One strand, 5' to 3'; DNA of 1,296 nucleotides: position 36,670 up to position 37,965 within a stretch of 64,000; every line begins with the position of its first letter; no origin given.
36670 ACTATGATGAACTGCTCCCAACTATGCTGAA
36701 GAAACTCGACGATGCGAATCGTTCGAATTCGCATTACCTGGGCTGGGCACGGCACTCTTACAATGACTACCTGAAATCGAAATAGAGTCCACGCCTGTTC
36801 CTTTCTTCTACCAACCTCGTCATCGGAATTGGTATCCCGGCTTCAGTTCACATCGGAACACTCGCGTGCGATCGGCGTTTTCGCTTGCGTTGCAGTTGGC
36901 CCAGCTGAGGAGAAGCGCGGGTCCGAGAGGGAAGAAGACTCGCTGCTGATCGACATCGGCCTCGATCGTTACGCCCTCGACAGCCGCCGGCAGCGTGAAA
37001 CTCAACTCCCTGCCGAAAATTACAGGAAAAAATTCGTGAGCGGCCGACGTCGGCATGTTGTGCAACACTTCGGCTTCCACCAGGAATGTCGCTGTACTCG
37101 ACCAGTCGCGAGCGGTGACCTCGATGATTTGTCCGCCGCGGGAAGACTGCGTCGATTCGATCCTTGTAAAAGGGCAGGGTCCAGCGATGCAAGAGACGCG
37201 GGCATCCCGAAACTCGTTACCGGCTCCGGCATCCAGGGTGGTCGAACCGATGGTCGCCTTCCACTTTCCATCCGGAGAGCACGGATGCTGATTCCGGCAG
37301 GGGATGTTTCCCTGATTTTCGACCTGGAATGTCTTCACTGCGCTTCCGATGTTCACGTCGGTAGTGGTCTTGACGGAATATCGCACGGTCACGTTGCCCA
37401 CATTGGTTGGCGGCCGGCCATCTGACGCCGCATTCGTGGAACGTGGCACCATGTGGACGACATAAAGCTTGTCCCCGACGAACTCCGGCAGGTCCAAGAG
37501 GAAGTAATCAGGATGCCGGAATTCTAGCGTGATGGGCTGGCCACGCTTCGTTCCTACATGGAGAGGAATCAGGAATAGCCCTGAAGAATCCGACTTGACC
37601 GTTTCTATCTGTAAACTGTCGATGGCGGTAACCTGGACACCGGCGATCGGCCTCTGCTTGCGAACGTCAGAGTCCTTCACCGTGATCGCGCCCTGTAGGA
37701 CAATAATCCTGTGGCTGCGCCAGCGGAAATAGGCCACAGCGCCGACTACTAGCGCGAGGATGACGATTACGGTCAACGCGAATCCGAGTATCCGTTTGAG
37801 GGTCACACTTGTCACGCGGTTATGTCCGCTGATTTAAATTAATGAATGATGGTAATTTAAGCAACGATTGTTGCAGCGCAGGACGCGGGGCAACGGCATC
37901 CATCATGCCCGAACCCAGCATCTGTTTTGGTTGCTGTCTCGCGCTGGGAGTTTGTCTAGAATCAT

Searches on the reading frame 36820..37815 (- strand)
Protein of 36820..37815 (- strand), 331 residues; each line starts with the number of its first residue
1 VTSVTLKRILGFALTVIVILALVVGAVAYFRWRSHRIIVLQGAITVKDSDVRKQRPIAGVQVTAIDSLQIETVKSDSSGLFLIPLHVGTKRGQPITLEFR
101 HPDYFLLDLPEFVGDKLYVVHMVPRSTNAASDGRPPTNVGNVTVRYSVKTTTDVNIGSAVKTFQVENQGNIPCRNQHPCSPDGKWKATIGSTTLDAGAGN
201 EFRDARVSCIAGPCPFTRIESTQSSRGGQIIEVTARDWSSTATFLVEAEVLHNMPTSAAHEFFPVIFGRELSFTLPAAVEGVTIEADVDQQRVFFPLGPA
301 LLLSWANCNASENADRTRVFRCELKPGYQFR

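Call 4: search_protein_families(library=pfam, proteins=[window:36820-37815:-], max_evalue=0.01)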
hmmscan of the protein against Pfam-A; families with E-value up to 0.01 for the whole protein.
window:36820-37815:- (331 aa): 1 family
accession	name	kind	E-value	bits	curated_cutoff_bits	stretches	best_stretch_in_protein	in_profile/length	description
PF13620.12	CarboxypepD_reg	-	0.0025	18.5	32.3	0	46-89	6-49/82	Carboxypeptidase regulatory-like domain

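Call 50: find_homologous_proteins(query=window:36820-37815:-, max_evalue=0.00001)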
Query window:36820-37815:- (331 aa): 6305 proteins with E <= 0.00001 among 8000 candidates; the best 120 are listed.
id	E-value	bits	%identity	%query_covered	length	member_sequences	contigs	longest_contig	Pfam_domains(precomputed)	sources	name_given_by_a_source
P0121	5.6e-205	698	91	100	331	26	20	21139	-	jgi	jgi:hypothetical protein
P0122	7.2e-190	648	86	98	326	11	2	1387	-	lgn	-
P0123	5.8e-186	635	84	99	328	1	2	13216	-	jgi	jgi:hypothetical protein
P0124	8.4e-186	635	83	99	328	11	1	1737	-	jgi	jgi:hypothetical protein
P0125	2.0e-183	627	85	95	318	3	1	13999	-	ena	-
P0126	3.8e-181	620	80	99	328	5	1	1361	-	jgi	jgi:hypothetical protein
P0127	4.6e-180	616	80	99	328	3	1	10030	-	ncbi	-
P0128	2.0e-179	614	79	99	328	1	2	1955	-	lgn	-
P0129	5.7e-179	612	81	99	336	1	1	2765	-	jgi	jgi:hypothetical protein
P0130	7.0e-178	609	79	99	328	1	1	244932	-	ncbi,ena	-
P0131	2.2e-177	607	79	99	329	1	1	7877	-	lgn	-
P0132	3.4e-176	603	78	99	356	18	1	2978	-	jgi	jgi:hypothetical protein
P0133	3.3e-174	597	78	98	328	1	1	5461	-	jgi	jgi:hypothetical protein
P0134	1.5e-172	591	77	99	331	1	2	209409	-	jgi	jgi:hypothetical protein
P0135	3.9e-172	590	77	98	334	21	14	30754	-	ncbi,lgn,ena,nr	ncbi:MAG TPA: hypothetical protein VJQ59_06420 [Candidatus Sulfotelmatobacter sp.]|nr:hypothetical p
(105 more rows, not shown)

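Call 57: predict_structure(alignment_id=A1)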
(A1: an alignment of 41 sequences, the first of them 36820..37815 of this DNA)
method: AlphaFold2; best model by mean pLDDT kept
length: 331 residues; sequences in the alignment: 41
mean_pLDDT: 79.8   pTM: 0.39
mean pLDDT of the five models: 79.8, 79.6, 76.6, 76.0, 74.1
residues with pLDDT >= 90: 20; 70-90: 260; 50-70: 42; < 50: 9
segments of 3 or more residues with pLDDT < 50: 128-131, 223-225
pLDDT, mean of each block of 10 residues (from residue 1): 61 85 86 70 82 75 81 85 81 88 87 85 66 71 85 83 84 81 83 85 85 69 59 82 88 80 82 85 84 68 79 85 83 82
secondary structure, 60 per line:
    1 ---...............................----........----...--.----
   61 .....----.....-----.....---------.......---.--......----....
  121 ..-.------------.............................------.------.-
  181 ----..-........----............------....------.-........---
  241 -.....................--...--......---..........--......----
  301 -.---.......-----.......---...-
elements in order: H4-34 E39-46 E61-65 E70-74 E80-84 E94-100 E107-112 E117-122 E137-165 E188-195 E200-211 E218-221 E230-237 E242-262 E265-267 E270-275 E279-288 E291-296 E306-312 E318-324 E328-330

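Call 63: fold_search(model_id=the predicted structure, library=pdb)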
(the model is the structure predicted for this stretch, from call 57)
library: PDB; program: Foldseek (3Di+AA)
matches with E <= 10: 707; with E <= 0.001: 6
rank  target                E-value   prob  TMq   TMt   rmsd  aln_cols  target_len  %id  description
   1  7ban_A                5.5e-05  1.00  0.22  0.04  25.9       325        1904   12  human Teneurin4 Mut C2 (released 2022-01-12)
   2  3rkp_B                1.8e-04  0.99  0.21  0.20  29.7       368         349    9  Crystal structure of BcpA*(D312A), the major pilin subunit of Bacillus cereus (released 2012-05-30)
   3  3rkp_A                2.8e-04  0.96  0.20  0.19  33.7       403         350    8  Crystal structure of BcpA*(D312A), the major pilin subunit of Bacillus cereus (released 2012-05-30)
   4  7bam_A                3.0e-04  1.00  0.22  0.04  25.6       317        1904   11  human Teneurin4 WT C2 (released 2021-12-01)
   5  3kpt_A                4.6e-04  0.98  0.21  0.20  29.4       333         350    9  Crystal structure of BcpA, the major pilin subunit of Bacillus cereus (released 2009-11-24)
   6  4iyk                  5.1e-04  1.00  0.22  0.33  26.4       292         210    9  Crystal structure of a putative carbohydrate binding protein (BACUNI_04699) from Bacteroides uniformis ATCC 8492 at 2.00 (released 2013-02-20)
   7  8fia_A                1.5e-03  0.98  0.22  0.04  26.1       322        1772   11  The structure of fly Teneurin self assembly (released 2023-05-03)
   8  6fb3_A                1.8e-03  0.99  0.22  0.04  25.7       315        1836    8  Teneurin 2 Partial Extracellular Domain (released 2018-03-28)
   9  6ixy_B                2.0e-03  0.60  0.17  0.13  29.8       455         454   10  X-ray structure of major pilin from C. perfringens SM101 (released 2019-08-14)
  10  9h68_C                2.7e-03  1.00  0.21  0.17   6.1       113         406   18  Crystal Structure of the spore gernation lytic transglycosylase SleC from Clostridioides difficile in its zymogenic fo (released 2025-02-12)
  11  6al0_L                3.1e-03  0.38  0.11  0.16  26.5       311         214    9  The NZ-1 Fab complexed with the PDZ tandem fragment of A. aeolicus S2P homolog with the PA12 tag inserted between the  (released 2019-02-13)
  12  9h68_B                4.0e-03  1.00  0.21  0.17   6.1       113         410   18  Crystal Structure of the spore gernation lytic transglycosylase SleC from Clostridioides difficile in its zymogenic fo (released 2025-02-12)
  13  2y7q_B                4.2e-03  0.47  0.14  0.16  29.6       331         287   10  THE HIGH-AFFINITY COMPLEX BETWEEN IGE AND ITS RECEPTOR FC EPSILON RI (released 2011-04-20)
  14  3htl                  6.0e-03  0.75  0.19  0.15  28.8       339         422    8  Structure of the Corynebacterium diphtheriae major pilin SpaA points to a modular pilus assembly with stabilizing isopep (released 2009-09-15)
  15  2y7q_D                6.0e-03  0.54  0.16  0.18  27.3       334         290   10  THE HIGH-AFFINITY COMPLEX BETWEEN IGE AND ITS RECEPTOR FC EPSILON RI (released 2011-04-20)
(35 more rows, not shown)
